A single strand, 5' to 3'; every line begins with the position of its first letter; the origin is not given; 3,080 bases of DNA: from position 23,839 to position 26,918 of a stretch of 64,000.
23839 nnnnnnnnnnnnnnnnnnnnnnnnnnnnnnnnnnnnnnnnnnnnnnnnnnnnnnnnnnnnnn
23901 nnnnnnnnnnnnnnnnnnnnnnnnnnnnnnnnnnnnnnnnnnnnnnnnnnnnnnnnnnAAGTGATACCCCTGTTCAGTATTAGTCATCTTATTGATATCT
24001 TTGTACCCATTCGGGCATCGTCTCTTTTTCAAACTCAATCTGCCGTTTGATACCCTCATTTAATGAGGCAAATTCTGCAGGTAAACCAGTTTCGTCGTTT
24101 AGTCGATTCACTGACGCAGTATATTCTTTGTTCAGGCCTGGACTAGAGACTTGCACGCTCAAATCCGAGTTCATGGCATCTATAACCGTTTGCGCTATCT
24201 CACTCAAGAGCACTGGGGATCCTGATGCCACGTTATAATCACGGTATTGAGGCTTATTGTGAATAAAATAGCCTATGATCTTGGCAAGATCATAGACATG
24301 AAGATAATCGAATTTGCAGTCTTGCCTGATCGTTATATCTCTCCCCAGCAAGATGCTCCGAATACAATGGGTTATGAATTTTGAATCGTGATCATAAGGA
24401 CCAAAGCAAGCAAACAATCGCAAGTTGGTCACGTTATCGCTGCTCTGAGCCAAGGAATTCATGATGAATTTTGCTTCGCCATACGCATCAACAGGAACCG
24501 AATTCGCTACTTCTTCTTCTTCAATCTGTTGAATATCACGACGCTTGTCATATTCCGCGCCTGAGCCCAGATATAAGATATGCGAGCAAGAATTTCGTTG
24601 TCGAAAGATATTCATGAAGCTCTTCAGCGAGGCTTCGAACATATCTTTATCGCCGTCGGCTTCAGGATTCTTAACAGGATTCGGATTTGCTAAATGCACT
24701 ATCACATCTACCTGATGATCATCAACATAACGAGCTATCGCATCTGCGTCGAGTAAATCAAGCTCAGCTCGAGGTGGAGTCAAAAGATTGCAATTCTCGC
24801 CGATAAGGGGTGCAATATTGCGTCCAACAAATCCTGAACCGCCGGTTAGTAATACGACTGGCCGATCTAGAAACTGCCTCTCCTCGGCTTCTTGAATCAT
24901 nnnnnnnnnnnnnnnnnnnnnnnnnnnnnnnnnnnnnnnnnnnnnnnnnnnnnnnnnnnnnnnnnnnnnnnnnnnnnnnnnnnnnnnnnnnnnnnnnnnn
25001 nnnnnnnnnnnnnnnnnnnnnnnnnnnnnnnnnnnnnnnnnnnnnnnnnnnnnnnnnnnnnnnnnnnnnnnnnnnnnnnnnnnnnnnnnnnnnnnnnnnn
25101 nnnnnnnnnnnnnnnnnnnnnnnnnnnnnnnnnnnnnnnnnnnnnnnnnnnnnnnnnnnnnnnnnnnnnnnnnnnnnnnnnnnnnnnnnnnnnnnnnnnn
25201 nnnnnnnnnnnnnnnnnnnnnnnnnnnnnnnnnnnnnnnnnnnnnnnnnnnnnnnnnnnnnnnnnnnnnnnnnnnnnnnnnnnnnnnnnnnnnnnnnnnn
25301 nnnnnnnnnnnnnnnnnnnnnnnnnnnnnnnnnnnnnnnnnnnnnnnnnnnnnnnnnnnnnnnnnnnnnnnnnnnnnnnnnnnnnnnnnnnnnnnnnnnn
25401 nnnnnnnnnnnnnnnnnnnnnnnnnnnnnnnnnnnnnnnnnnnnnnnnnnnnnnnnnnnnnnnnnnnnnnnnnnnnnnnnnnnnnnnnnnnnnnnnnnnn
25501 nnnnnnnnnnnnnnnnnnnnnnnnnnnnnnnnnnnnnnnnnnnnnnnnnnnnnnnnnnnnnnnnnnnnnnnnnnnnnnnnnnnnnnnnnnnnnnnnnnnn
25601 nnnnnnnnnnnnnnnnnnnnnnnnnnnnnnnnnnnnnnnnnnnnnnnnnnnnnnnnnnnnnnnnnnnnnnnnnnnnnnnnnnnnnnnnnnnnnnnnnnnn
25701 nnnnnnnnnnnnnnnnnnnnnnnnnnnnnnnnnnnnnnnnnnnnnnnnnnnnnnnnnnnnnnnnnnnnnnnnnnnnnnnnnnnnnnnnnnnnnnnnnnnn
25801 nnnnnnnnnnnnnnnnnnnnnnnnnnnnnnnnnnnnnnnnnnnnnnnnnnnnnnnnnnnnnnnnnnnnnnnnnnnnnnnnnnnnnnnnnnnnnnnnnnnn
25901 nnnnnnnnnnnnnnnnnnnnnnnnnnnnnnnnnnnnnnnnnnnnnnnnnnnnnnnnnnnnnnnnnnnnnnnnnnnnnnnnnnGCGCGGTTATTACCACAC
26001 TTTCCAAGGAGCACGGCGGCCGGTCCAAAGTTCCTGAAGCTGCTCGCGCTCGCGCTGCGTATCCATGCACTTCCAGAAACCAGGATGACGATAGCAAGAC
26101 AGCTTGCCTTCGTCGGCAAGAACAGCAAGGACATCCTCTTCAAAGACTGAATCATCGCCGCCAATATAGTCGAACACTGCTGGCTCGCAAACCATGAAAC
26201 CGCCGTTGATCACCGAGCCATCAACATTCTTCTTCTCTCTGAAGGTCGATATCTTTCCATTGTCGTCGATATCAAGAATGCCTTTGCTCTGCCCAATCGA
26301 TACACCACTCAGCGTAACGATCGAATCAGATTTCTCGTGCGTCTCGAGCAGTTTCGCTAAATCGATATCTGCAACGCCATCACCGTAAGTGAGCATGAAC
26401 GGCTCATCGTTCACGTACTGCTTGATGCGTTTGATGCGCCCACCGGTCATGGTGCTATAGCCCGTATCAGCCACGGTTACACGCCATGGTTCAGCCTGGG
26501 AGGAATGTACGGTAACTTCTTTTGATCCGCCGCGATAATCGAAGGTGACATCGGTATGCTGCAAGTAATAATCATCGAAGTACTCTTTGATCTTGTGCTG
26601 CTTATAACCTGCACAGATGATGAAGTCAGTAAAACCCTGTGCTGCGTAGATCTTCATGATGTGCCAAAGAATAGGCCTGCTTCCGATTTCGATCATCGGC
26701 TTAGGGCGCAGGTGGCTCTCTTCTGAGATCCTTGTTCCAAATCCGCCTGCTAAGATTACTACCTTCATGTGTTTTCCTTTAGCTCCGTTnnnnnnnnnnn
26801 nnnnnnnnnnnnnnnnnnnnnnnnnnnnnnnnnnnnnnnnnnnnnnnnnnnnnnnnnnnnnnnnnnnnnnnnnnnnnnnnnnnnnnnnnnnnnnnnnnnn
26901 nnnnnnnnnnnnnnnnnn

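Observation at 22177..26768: TPP-dependent acetolactate-synthase-like enzyme embedded between sugar-nucleotide genes (RfbF, CBS-NTase, SDR)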

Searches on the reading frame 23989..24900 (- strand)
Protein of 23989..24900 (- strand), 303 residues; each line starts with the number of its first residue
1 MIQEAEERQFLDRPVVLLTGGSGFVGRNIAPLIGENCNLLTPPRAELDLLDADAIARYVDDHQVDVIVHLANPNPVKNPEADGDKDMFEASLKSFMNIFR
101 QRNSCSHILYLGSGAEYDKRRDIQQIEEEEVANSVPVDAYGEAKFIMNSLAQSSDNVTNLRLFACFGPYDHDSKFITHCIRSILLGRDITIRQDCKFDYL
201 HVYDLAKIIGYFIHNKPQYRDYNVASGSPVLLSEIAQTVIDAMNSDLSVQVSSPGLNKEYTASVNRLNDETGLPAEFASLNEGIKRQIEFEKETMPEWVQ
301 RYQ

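Call 3: search_protein_families(library=pfam, proteins=[window:23989-24900:-])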
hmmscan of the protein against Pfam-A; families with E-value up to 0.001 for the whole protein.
window:23989-24900:- (303 aa): 3 families
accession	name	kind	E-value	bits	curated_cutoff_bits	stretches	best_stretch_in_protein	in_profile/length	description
PF01370.27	Epimerase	-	4.2e-30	105.3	20.9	1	16-225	1-240/240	NAD dependent epimerase/dehydratase family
PF04321.23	RmlD_sub_bind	-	5.6e-12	45.8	27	1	16-255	3-241/287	RmlD substrate binding domain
PF16363.11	GDP_Man_Dehyd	-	1.3e-11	45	27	1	46-252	58-275/332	GDP-mannose 4,6 dehydratase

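Call 6: search_protein_families(library=ncbifam, proteins=[window:23989-24900:-], max_evalue=0.00001)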
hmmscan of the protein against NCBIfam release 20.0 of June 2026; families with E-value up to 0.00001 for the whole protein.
window:23989-24900:- (303 aa): 5 families
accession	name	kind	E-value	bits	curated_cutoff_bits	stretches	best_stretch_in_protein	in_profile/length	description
TIGR01181.1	dTDP_gluc_dehyt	equivalog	2.5e-14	53.1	365.1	1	48-293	58-313/321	dTDP-glucose 4,6-dehydratase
TIGR02197.1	heptose_epim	equivalog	3.2e-12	46.2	274.6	1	51-288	51-310/316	ADP-glyceromanno-heptose 6-epimerase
TIGR01179.1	galE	equivalog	3.8e-11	42.4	262.3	1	46-293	53-327/332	UDP-glucose 4-epimerase GalE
NF047922.1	GDPFucSynFcl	equivalog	6e-10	39.1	500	0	16-131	5-122/308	GDP-L-fucose synthase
TIGR01214.1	rmlD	equivalog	1.4e-07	30.9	224.05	1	16-247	2-230/285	dTDP-4-dehydrorhamnose reductase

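Call 22: search_solved_structures(query=window:23989-24900:-, max_evalue=0.00001, show_alignments=2)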
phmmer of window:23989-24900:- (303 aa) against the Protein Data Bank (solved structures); distinct sequences matched with E-value up to 0.00001: 8.
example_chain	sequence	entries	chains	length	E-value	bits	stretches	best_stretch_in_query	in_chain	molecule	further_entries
5u4q_A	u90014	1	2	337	2.4e-12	50.2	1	46-231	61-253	dTDP-glucose 4,6-dehydratase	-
8g22_A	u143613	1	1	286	8.8e-07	32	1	15-227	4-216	dTDP-4-dehydrorhamnose reductase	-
9gpi_D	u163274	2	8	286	9.3e-07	31.9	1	15-174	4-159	dTDP-4-dehydrorhamnose reductase, putative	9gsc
8v4g_A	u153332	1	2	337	1.6e-06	31.1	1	15-248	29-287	Putative nucleotide sugar dehydratase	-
8v4h_A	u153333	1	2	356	1.8e-06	31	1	15-248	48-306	Putative nucleotide sugar dehydratase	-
6dnt_A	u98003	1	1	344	1.9e-06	30.9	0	46-274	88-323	NAD-dependent epimerase/dehydratase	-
5u9c_A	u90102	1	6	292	3.4e-06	30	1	15-241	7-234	dTDP-4-dehydrorhamnose Reductase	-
3m2p_A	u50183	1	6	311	5.3e-06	29.4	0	17-260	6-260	UDP-N-acetylglucosamine 4-epimerase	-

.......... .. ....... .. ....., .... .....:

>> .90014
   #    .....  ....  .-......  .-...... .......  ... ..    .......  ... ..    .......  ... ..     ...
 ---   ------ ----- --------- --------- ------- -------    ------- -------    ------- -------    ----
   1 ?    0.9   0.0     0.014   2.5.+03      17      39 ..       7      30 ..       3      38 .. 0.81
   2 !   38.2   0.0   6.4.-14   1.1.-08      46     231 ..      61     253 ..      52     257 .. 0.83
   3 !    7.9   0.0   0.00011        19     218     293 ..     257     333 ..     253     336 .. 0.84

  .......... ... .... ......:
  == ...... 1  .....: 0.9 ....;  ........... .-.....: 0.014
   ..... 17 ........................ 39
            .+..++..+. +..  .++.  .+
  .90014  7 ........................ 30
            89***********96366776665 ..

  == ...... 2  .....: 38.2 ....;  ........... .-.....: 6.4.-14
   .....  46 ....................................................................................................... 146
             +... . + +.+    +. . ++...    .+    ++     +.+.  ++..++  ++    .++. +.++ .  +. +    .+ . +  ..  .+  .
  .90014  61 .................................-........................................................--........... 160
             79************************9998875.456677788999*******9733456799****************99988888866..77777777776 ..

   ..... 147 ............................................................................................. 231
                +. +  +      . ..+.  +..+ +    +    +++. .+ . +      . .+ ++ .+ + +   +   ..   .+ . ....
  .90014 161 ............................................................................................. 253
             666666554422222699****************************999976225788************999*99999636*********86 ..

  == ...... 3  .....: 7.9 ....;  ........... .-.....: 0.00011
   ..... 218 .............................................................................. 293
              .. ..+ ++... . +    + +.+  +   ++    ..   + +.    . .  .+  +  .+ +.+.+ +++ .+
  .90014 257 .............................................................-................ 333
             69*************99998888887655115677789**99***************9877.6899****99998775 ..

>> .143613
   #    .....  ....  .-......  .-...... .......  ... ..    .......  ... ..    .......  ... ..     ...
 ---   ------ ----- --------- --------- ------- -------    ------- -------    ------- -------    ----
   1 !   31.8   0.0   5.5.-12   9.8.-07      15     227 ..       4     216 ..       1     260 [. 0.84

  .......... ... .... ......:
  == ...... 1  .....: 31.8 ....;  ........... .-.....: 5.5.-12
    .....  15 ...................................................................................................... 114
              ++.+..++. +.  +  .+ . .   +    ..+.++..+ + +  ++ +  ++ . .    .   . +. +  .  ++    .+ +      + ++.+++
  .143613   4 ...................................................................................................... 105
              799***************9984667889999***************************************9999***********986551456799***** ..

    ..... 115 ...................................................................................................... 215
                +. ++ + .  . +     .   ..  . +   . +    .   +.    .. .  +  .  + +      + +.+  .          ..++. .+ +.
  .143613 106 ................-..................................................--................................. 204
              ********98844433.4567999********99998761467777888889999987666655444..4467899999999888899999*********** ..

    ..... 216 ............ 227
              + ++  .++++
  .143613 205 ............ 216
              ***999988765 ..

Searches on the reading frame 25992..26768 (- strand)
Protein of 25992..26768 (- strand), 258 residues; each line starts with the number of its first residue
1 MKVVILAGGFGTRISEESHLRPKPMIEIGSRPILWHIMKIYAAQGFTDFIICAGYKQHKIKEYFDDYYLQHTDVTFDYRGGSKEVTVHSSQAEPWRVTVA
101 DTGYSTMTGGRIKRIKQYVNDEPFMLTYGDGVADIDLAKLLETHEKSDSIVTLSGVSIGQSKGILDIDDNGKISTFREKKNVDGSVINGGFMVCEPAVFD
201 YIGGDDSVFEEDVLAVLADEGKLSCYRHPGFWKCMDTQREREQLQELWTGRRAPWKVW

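Call 3: search_protein_families(library=pfam, proteins=[window:25992-26768:-])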
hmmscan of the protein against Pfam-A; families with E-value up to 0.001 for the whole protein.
window:25992-26768:- (258 aa): 2 families
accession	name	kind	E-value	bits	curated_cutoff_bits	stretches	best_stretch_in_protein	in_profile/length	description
PF00483.29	NTP_transferase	-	3.7e-16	59.9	21.2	1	2-222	1-214/245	Nucleotidyl transferase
PF12804.13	NTP_transf_3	-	4.1e-08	34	27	1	3-101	1-95/160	MobA-like NTP transferase domain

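Call 6: search_protein_families(library=ncbifam, proteins=[window:25992-26768:-], max_evalue=0.00001)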
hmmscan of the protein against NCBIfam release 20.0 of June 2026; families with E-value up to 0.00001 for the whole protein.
window:25992-26768:- (258 aa): 18 families
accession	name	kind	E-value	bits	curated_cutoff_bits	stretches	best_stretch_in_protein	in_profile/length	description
TIGR02623.1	G1P_cyt_trans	equivalog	1.9e-106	355.2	300.25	1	1-258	1-255/255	glucose-1-phosphate cytidylyltransferase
NF049965.1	GlMnHpPGnyltfHddC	equivalog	2.7e-24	86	300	2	1-70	1-70/221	D-glycero-D-manno-heptose 1-phosphate guanosyltransferase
TIGR03992.1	Arch_glmU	subfamily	1e-22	80.6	292.1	2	1-76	1-76/393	bifunctional sugar-1-phosphate nucleotidylyltransferase/acetyltransferase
NF041313.1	UDPGP_AglF_Halo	equivalog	1.3e-20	73.9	400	1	1-200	1-180/234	UTP--glucose-1-phosphate uridylyltransferase AglF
NF052502.1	man1P_GTase_Rv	exception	2.5e-20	72.7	440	2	107-238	84-220/352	mannose-1-phosphate guanylyltransferase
NF045761.1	NAMPUrTaseMurU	equivalog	7.6e-15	55.4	250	1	1-68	1-68/226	N-acetylmuramate alpha-1-phosphate uridylyltransferase MurU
NF041173.1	Sug_nt_acttase_Thmprot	equivalog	5.1e-14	52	600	1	96-233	71-212/405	bifunctional sugar-1-phosphate nucleotidylyltransferase/acetyltransferase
TIGR02091.1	glgC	equivalog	8e-13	48.2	424.9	1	3-183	3-179/364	glucose-1-phosphate adenylyltransferase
TIGR01208.1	rmlA_long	equivalog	7.2e-11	41.6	320.25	1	2-185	1-164/353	glucose-1-phosphate thymidylyltransferase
TIGR01099.1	galU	equivalog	2.4e-09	37.2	326.8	1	1-158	2-161/261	UTP--glucose-1-phosphate uridylyltransferase GalU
NF041135.1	IPPtranDIPPsyn_Thcocales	equivalog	1.3e-08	34.3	580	1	1-67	1-64/419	bifunctional L-myo-inositol-1-phosphate cytidylyltransferase/CDP-L-myo-inositol myo-inositolphosphotransferase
NF001947.0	PRK00725.1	subfamily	1.3e-08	34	470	1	3-182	19-195/426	glucose-1-phosphate adenylyltransferase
NF003670.0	PRK05293.1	equivalog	6.6e-08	31.9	470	1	4-236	8-246/382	glucose-1-phosphate adenylyltransferase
NF045697.1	MurNAcPUrMurU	equivalog_domain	1.9e-07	30.8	370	0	4-235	1-215/229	N-acetylmuramate alpha-1-phosphate uridylyltransferase MurU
NF002772.0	PRK02862.1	equivalog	2.1e-07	30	537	1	4-181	7-180/429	glucose-1-phosphate adenylyltransferase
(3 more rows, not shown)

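Call 23: search_solved_structures(query=window:25992-26768:-, max_evalue=0.00001, show_alignments=1)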
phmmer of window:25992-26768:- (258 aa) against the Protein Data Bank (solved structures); distinct sequences matched with E-value up to 0.00001: 14.
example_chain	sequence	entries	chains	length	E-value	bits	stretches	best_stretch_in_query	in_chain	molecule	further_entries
1tzf_A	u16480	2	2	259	6.9e-84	284.7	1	2-258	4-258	Glucose-1-phosphate cytidylyltransferase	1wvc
8x7s_B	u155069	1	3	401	6.7e-18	68.4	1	1-205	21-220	UTP--glucose-1-phosphate uridylyltransferase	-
5xhw_A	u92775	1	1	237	8e-17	64.9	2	3-60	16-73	Putative 6-deoxy-D-mannoheptose pathway protein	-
6jq8_A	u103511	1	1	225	9.8e-17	64.6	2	3-60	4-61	Putative 6-deoxy-D-mannoheptose pathway protein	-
7whr_B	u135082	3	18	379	7.4e-16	61.7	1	1-235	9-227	Nucleotidyl transferase family protein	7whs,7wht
7d72_K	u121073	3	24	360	4.7e-15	59.1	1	1-235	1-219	Mannose-1-phosphate guanyltransferase beta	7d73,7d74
8yre_D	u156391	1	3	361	3.4e-14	56.3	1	1-241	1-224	Mannose-1-phosphate guanylyltransferase 1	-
7x8j_A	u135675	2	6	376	3.8e-14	56.1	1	1-241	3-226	Mannose-1-phosphate guanylyltransferase 1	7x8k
8hhd_A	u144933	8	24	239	1.7e-09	40.8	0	96-245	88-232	Nucleotidyl transferase | N-acetylmuramate alpha-1-phosphate uridylyltransferase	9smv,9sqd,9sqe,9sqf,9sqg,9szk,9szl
4y7t_A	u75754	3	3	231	3.6e-08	36.5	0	1-66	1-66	Nucleotidyl transferase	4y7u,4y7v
7o2n_A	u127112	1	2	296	1.4e-07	34.6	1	2-137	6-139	Probable UTP--glucose-1-phosphate uridylyltransferase YngB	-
7b1r_A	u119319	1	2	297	1.4e-07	34.5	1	2-137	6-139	Probable UTP--glucose-1-phosphate uridylyltransferase YngB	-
2ggo_A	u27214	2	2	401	1.1e-06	31.7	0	1-69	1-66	401aa long hypothetical glucose-1-phosphate thymidylyltransferase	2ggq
5z09_A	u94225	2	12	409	2.8e-06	30.3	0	1-69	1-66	Dual sugar-1-phosphate nucleotidylyltransferase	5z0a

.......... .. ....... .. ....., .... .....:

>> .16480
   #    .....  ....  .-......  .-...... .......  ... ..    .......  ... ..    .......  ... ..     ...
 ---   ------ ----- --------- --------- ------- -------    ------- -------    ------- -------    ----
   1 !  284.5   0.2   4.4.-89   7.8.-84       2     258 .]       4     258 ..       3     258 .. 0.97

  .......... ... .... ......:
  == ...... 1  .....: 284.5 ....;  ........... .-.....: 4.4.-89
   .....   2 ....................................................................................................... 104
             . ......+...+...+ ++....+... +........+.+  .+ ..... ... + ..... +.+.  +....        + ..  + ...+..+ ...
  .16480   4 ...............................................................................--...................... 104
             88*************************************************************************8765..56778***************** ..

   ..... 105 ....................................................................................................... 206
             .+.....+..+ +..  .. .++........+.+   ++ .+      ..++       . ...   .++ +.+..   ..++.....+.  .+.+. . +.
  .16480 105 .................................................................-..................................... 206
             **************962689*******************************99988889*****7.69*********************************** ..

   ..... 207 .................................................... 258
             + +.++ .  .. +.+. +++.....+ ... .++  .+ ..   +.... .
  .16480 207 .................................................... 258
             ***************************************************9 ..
